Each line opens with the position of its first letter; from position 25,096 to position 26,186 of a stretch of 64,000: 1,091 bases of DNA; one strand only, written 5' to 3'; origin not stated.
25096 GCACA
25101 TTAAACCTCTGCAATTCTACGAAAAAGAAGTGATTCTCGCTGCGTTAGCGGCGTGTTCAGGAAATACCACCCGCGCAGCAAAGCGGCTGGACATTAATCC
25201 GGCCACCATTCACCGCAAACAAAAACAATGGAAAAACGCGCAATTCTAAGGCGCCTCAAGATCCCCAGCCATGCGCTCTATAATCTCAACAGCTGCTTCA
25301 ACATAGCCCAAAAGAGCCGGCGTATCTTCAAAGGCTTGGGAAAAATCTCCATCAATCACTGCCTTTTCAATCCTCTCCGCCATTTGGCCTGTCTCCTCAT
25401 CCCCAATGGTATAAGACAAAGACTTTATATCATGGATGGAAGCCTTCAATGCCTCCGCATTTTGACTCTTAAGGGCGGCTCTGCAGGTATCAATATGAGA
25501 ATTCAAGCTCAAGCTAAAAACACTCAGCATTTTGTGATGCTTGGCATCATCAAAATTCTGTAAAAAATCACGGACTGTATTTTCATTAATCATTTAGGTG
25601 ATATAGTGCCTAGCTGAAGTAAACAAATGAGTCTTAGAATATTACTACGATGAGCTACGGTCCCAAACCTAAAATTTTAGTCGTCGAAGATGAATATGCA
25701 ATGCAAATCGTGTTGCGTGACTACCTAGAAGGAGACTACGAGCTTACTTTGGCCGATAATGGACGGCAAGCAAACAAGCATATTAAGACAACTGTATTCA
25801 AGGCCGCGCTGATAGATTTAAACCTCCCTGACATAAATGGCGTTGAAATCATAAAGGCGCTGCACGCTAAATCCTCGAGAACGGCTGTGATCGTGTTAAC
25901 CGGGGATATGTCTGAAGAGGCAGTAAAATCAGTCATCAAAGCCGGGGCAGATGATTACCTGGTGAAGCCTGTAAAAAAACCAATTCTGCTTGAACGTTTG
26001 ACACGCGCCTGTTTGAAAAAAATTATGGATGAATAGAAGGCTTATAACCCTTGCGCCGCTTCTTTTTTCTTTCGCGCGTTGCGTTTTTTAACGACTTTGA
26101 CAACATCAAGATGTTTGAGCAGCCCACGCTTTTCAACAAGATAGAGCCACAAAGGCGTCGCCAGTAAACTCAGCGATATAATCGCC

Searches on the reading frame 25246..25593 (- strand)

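Call 106: search_protein_families(library=pfam, proteins=[window:25246-25593:-], max_evalue=0.0001)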
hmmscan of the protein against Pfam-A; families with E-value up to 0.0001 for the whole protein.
window:25246-25593:- (115 aa): 1 family
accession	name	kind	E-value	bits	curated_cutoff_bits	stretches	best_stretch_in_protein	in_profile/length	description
PF01627.28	Hpt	-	9.2e-08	32.7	24.6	1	22-103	2-79/84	Hpt domain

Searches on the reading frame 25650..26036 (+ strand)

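Call 106: search_protein_families(library=pfam, proteins=[window:25650-26036:+], max_evalue=0.0001)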
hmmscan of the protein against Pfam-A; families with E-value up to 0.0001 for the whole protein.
window:25650-26036:+ (128 aa): 1 family
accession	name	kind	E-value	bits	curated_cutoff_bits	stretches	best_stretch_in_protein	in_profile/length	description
PF00072.30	Response_reg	-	2.8e-24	85.8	30.2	1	9-117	1-110/111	Response regulator receiver domain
